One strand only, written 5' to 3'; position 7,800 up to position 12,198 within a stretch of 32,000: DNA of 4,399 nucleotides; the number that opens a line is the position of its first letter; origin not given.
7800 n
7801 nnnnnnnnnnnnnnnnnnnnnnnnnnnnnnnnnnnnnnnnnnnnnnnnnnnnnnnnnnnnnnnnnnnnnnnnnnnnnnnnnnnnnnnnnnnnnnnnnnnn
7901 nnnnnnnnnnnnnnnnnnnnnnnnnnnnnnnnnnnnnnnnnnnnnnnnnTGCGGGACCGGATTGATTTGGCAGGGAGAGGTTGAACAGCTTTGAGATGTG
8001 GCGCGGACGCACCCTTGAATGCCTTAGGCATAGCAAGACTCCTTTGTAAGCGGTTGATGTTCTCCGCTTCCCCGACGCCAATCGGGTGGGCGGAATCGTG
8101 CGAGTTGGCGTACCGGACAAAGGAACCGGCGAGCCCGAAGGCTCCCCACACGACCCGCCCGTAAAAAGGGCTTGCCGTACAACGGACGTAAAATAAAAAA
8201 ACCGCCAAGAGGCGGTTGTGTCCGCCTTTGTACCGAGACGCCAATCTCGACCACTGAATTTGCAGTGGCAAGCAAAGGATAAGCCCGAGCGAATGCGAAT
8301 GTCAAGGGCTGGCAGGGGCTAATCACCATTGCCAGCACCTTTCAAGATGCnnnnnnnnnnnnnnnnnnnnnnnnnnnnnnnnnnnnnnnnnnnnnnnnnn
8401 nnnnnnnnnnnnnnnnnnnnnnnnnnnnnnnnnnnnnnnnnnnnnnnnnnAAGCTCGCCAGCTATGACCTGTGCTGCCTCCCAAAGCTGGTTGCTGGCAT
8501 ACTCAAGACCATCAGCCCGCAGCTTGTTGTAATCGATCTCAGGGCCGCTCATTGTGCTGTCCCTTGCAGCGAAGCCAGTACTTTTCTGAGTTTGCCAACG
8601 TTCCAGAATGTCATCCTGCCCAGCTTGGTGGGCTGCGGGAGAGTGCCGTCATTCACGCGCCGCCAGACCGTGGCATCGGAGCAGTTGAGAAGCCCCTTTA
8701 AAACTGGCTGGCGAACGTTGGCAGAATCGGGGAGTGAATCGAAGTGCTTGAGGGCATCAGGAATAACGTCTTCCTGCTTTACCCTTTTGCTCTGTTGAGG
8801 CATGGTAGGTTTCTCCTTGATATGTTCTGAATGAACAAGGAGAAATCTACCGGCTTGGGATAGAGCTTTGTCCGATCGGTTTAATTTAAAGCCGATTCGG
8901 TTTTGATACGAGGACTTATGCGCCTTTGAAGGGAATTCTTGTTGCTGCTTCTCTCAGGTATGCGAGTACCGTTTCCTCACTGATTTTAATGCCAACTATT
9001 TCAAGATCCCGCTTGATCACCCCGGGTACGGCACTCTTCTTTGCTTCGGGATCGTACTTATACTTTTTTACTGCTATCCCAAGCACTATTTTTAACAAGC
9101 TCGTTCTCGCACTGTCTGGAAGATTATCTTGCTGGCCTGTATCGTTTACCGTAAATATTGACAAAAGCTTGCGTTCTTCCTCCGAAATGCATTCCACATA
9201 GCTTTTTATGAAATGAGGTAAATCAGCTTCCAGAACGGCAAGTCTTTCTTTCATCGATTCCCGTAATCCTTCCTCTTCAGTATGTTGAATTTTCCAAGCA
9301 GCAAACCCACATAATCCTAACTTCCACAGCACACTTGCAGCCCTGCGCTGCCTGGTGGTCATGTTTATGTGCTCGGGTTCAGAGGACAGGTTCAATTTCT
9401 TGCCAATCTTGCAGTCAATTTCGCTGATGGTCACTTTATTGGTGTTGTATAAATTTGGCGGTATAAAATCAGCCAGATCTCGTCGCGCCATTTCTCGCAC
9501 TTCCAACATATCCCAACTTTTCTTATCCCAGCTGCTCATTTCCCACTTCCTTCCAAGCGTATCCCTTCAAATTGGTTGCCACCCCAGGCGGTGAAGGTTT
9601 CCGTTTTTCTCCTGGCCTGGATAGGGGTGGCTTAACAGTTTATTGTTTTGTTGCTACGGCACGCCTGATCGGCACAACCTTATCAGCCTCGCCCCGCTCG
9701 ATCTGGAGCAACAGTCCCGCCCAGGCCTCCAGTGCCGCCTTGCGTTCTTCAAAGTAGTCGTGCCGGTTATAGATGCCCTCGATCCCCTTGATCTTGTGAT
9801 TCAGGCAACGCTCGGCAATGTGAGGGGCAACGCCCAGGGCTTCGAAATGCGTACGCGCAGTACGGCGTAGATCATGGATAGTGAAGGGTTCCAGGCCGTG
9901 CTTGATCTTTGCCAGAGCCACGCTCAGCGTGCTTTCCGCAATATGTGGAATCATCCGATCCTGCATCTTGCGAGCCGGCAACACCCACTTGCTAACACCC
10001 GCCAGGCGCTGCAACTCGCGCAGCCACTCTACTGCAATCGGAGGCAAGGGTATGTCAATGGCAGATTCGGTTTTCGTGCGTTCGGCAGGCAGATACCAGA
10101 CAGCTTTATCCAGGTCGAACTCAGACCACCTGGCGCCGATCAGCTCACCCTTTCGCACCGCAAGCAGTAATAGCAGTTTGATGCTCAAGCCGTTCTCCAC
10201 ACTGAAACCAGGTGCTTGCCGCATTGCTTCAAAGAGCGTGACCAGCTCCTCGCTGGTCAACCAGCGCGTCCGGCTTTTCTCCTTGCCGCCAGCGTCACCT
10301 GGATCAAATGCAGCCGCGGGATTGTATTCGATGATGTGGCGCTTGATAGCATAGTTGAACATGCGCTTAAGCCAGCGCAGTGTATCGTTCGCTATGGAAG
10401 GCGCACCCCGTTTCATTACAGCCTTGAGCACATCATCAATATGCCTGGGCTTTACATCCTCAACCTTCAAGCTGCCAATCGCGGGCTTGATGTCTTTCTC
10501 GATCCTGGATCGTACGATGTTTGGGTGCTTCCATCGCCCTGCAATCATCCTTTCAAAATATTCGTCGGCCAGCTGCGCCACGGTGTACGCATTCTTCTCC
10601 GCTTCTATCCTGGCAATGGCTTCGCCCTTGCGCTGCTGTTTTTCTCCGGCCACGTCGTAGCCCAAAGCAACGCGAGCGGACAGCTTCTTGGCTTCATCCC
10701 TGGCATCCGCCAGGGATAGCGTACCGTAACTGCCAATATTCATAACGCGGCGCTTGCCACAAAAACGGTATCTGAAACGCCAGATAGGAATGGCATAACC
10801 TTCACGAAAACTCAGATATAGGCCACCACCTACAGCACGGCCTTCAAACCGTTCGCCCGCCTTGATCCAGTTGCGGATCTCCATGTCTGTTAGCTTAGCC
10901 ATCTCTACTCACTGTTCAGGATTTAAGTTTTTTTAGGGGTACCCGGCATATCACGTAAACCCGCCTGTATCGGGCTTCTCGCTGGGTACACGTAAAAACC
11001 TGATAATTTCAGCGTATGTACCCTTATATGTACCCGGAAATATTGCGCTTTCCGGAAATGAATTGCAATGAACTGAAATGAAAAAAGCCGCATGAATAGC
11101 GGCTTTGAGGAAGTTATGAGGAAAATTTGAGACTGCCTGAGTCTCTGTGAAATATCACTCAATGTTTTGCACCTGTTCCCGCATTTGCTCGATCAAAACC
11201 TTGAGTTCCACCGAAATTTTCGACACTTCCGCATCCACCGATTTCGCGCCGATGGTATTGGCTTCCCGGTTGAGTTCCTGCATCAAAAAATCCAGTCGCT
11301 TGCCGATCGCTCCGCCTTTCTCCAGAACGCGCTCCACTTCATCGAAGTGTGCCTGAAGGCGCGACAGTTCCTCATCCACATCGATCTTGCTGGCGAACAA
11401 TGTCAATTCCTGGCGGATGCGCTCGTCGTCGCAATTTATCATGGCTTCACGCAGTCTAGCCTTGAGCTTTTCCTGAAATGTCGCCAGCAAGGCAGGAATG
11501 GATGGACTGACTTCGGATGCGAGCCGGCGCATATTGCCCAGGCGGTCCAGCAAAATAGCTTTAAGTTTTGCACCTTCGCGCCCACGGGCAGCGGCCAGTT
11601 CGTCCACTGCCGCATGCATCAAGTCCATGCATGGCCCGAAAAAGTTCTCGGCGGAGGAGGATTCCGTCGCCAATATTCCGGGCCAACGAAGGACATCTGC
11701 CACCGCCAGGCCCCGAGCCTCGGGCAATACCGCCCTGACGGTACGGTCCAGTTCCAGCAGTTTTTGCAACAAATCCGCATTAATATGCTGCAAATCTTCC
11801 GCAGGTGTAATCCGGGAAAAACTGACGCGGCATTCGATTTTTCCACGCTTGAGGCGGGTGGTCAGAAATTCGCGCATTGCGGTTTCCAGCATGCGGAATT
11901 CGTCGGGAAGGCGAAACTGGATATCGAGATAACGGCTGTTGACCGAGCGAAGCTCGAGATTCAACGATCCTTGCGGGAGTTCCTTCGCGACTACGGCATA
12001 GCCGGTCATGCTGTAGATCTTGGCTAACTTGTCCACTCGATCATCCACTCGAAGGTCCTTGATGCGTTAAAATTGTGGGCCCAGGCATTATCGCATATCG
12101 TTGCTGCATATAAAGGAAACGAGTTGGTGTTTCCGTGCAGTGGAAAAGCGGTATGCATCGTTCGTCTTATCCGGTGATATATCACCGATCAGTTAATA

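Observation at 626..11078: About 10.4-kb integrase-bounded island with the gene grammar of a phage satellite (PICI/P4-like) between trxC and yicC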

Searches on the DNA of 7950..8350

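Call 96: search_rna_families(source=window, start=7950, end=8350, threshold=evalue, max_evalue=0.01, show_alignments=3)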
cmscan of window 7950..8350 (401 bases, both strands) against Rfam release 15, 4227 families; matches with E-value up to 0.01: 3.
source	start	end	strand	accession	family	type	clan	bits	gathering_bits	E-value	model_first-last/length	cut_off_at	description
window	8082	8166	-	RF01695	C4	Gene; antisense;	CL00128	70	45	8.7e-14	1-87/87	no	C4 antisense RNA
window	8195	8269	-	RF01394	isrK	Gene; sRNA;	-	63.4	50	2e-13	1-77/77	no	isrK Hfq binding RNA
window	8230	8282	-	RF03163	c4-a1b1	Gene; antisense;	CL00128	43.6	46.7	6.3e-10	1-53/53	no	a1, b1 targets of C4 antisense RNA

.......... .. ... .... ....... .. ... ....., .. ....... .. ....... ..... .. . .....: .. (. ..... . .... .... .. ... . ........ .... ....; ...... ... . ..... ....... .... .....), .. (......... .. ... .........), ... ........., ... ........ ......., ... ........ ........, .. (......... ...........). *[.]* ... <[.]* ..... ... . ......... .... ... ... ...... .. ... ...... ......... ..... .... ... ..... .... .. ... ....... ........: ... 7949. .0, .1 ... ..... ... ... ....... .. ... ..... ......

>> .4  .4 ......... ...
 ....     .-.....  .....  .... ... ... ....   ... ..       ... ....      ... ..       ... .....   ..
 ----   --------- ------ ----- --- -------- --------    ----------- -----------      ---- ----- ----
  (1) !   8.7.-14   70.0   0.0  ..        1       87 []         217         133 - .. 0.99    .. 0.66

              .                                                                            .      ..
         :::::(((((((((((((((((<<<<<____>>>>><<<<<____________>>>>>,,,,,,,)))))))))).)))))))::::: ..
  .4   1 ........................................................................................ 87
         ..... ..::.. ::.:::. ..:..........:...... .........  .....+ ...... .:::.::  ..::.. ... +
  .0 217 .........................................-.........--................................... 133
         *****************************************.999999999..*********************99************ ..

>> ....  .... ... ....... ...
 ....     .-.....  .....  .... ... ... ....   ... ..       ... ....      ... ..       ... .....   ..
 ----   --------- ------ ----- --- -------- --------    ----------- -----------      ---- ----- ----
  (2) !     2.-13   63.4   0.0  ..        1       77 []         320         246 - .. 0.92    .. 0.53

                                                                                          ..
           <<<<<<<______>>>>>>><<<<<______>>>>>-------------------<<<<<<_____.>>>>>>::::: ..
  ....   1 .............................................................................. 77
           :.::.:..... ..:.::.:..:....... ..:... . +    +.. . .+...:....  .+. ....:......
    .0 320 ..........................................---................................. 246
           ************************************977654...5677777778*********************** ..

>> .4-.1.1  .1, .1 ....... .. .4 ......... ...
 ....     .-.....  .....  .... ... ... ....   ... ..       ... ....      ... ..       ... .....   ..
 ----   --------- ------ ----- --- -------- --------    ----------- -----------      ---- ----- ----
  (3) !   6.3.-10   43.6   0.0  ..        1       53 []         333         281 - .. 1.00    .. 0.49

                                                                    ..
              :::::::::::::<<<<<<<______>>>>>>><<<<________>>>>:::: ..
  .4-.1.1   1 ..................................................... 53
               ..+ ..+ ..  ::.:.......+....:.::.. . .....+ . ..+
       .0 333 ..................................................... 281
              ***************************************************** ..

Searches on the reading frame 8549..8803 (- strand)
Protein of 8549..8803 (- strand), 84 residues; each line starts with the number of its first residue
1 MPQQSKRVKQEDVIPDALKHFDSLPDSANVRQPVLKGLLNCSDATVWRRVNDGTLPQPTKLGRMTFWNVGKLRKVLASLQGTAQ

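Call 5: search_protein_families(library=pfam, proteins=[window:8549-8803:-], max_evalue=0.01)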
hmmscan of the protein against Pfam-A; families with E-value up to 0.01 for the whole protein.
window:8549-8803:- (84 aa): 0 families

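Call 7: search_protein_families(library=phrogs, proteins=[window:8549-8803:-], max_evalue=0.01)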
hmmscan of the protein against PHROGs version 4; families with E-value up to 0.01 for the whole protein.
window:8549-8803:- (84 aa): 2 families
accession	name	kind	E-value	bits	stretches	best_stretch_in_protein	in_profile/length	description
phrog_9834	-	integration and excision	8.1e-05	23.8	1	37-74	35-72/86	excisionase and transcriptional regulator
phrog_66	-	integration and excision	0.0091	16.7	1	37-82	101-146/412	excisionase and transcriptional regulator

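Call 22: search_protein_families(library=padloc, proteins=[window:8549-8803:-], max_evalue=0.01)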
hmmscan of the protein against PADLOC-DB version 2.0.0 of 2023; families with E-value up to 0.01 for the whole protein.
window:8549-8803:- (84 aa): 0 families

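Call 23: search_protein_families(library=ncbifam, proteins=[window:8549-8803:-], max_evalue=0.01)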
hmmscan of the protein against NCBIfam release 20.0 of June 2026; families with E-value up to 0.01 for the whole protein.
window:8549-8803:- (84 aa): 0 families

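Call 73: search_protein_families(library=pfam, proteins=[window:8549-8803:-], max_evalue=5)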
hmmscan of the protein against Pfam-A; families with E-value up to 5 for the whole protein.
window:8549-8803:- (84 aa): 1 family
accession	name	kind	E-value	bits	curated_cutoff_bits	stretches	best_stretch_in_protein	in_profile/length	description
PF12728.13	HTH_17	-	0.036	14.8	27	1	38-66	10-37/51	Helix-turn-helix domain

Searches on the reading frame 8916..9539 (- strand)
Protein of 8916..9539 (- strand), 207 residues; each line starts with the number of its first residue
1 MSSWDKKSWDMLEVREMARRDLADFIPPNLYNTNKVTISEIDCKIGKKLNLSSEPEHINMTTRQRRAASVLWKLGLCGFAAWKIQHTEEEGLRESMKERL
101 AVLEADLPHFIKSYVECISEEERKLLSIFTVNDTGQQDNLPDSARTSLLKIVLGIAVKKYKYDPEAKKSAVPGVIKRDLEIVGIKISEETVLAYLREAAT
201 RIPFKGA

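Call 5: search_protein_families(library=pfam, proteins=[window:8916-9539:-], max_evalue=0.01)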
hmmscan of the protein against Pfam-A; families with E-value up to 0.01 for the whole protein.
window:8916-9539:- (207 aa): 0 families

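Call 7: search_protein_families(library=phrogs, proteins=[window:8916-9539:-], max_evalue=0.01)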
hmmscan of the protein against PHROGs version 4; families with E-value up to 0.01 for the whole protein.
window:8916-9539:- (207 aa): 1 family
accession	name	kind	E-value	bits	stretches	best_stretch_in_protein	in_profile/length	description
phrog_12602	-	unknown function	0.0031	18.5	1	84-128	67-109/183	-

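Call 22: search_protein_families(library=padloc, proteins=[window:8916-9539:-], max_evalue=0.01)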
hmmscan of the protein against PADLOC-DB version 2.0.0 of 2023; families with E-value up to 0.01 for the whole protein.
window:8916-9539:- (207 aa): 0 families

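Call 23: search_protein_families(library=ncbifam, proteins=[window:8916-9539:-], max_evalue=0.01)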
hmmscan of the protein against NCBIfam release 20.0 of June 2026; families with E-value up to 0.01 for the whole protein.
window:8916-9539:- (207 aa): 0 families

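Call 73: search_protein_families(library=pfam, proteins=[window:8916-9539:-], max_evalue=5)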
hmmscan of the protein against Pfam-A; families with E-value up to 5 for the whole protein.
window:8916-9539:- (207 aa): 1 family
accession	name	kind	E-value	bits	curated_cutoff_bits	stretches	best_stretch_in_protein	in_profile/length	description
PF11052.13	Tr-sialidase_C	-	0.92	10.1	20.9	1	74-81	16-23/24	Trans-sialidase of Trypanosoma hydrophobic C-terminal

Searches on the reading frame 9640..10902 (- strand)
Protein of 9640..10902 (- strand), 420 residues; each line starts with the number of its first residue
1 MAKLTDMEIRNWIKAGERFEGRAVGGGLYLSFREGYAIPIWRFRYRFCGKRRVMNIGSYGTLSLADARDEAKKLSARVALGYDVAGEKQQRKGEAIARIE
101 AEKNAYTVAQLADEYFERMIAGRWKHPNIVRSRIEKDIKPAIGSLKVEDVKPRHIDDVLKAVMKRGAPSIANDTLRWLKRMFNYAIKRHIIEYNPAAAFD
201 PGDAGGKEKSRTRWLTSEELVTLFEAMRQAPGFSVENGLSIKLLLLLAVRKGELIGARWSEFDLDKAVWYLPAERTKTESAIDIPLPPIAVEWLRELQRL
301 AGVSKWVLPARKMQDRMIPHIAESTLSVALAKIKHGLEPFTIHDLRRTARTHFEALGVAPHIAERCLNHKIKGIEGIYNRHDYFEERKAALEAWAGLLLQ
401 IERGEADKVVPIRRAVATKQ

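Call 5: search_protein_families(library=pfam, proteins=[window:9640-10902:-], max_evalue=0.01)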
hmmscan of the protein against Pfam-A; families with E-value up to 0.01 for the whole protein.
window:9640-10902:- (420 aa): 5 families
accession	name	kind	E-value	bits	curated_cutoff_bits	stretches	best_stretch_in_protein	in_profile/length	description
PF22022.2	Phage_int_M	-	7.7e-19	68.2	27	1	110-198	3-92/96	Phage integrase central domain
PF13356.12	Arm-DNA-bind_3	-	1.5e-17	63.9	27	1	4-90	1-82/83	Arm DNA-binding domain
PF00589.27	Phage_integrase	-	4.6e-16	59.5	27.1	1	213-383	1-170/172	Phage integrase family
PF14659.12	Phage_int_SAM_3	-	0.00022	21.8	22.6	1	108-160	2-55/58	Phage integrase, N-terminal SAM-like domain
PF18634.6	RXLR_WY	-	0.0073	16.6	26.7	0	217-233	26-42/51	RXLR phytopathogen effector protein WY-domain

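Call 7: search_protein_families(library=phrogs, proteins=[window:9640-10902:-], max_evalue=0.01)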
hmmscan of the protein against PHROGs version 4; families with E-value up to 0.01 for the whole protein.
window:9640-10902:- (420 aa): 8 families
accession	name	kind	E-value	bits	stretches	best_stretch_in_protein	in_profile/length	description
phrog_1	-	integration and excision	3.3e-70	239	1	3-405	92-458/611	integrase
phrog_17497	-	unknown function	1e-25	91.4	1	304-398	13-116/133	-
phrog_216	-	integration and excision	6.8e-21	75.6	1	170-392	12-235/301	integrase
phrog_3423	-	unknown function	3.6e-19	70.3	1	2-153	6-151/157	-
phrog_4710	-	unknown function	4.6e-17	63.3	1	129-282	49-200/211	-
phrog_7244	-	integration and excision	1.2e-10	42.1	1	89-286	57-245/263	integrase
phrog_24775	-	unknown function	2.3e-10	41.5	1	322-405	11-93/101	-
phrog_23783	-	integration and excision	2e-09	38.6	1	92-209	42-162/162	integrase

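Call 23: search_protein_families(library=ncbifam, proteins=[window:9640-10902:-], max_evalue=0.01)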
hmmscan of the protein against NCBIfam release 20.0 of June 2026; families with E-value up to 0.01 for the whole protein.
window:9640-10902:- (420 aa): 4 families
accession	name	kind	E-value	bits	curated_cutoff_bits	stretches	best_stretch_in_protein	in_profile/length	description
NF007246.0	PRK09692.1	domain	7.9e-33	113.7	434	1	27-404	30-399/413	integrase domain-containing protein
TIGR02225.1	recomb_XerD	equivalog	5.5e-05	22.6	329.6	1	146-296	37-182/290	site-specific tyrosine recombinase XerD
NF040815.2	recomb_XerA_Arch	equivalog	0.00057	19.5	220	1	147-382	35-255/263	site-specific tyrosine recombinase/integron integrase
NF002331.0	PRK01287.1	subfamily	0.0037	16.3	371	1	168-297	97-222/365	site-specific tyrosine recombinase XerC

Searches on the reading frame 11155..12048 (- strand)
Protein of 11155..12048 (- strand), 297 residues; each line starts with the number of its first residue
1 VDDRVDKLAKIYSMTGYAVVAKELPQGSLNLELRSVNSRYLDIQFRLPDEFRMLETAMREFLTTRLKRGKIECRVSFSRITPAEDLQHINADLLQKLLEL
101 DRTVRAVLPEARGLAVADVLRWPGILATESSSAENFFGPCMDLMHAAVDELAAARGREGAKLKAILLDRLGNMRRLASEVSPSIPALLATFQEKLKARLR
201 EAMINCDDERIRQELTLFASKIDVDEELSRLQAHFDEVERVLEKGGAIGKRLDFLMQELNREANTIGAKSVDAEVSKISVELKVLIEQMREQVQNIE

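Call 6: search_protein_families(library=pfam, proteins=[window:11155-12048:-], max_evalue=0.01)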
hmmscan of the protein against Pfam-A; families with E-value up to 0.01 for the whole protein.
window:11155-12048:- (297 aa): 2 families
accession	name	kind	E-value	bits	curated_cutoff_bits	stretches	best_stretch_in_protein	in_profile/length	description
PF08340.16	YicC-like_C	-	9.9e-42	142.3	27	1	184-297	5-120/120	Endoribonuclease YicC-like, C-terminal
PF03755.18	YicC-like_N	-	1.1e-37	130.2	25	1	11-163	1-155/156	Endoribonuclease YicC-like, N-terminal region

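Call 17: find_encoding_contigs(protein=window:11155-12048:-, flank=6000, max_places=10)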
Protein window:11155-12048:- (297 aa): 6 contigs read that carry it; 5 places shown.
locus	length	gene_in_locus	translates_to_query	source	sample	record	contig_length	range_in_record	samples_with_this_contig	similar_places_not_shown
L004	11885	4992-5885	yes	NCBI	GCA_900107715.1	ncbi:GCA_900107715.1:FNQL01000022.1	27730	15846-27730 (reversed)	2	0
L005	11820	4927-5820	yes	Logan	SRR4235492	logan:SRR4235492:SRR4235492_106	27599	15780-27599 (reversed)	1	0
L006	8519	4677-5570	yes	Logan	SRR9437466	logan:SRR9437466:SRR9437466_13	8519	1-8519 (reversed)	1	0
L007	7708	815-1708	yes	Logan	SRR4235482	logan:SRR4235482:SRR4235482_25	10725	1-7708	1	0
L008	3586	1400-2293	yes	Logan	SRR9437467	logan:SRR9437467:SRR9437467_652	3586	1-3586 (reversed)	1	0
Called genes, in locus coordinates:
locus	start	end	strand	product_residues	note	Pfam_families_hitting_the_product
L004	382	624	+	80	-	PF02597:ThiS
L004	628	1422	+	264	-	PF05690:ThiG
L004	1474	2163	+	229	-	PF02390:Methyltransf_4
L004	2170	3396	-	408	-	PF04055:Radical_SAM, PF06969:HemN_C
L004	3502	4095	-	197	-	PF01725:Ham1p_like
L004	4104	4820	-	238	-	PF01138:RNase_PH, PF03725:RNase_PH_C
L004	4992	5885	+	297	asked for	PF03755:YicC-like_N, PF08340:YicC-like_C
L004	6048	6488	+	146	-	PF21352:Zn_ribbon_Thio2, PF00578:AhpC-TSA (weak), PF00085:Thioredoxin, PF13098:Thioredoxin_2, PF13905:Thioredoxin_8 (faint)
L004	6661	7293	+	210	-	PF00625:Guanylate_kin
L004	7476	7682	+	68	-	PF01192:RNA_pol_Rpb6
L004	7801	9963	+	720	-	PF13328:HD_4, PF01966:HD, PF04607:RelA_SpoT, PF02824:TGS, PF19296:RelA_AH, PF28438:RelA_RIS, PF13291:ACT_4, PF22629:ACT_AHAS_ss (weak)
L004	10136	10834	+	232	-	PF02586:SRAP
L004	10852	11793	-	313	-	-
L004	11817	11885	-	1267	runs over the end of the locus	PF02574:S-methyl_trans, PF00809:Pterin_bind, PF02607:B12-binding_2, PF02310:B12-binding, PF02965:Met_synt_B12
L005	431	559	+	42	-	PF02597:ThiS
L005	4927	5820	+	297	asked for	PF03755:YicC-like_N, PF08340:YicC-like_C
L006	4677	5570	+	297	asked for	PF03755:YicC-like_N, PF08340:YicC-like_C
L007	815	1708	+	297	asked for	PF03755:YicC-like_N, PF08340:YicC-like_C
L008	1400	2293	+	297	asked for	PF03755:YicC-like_N, PF08340:YicC-like_C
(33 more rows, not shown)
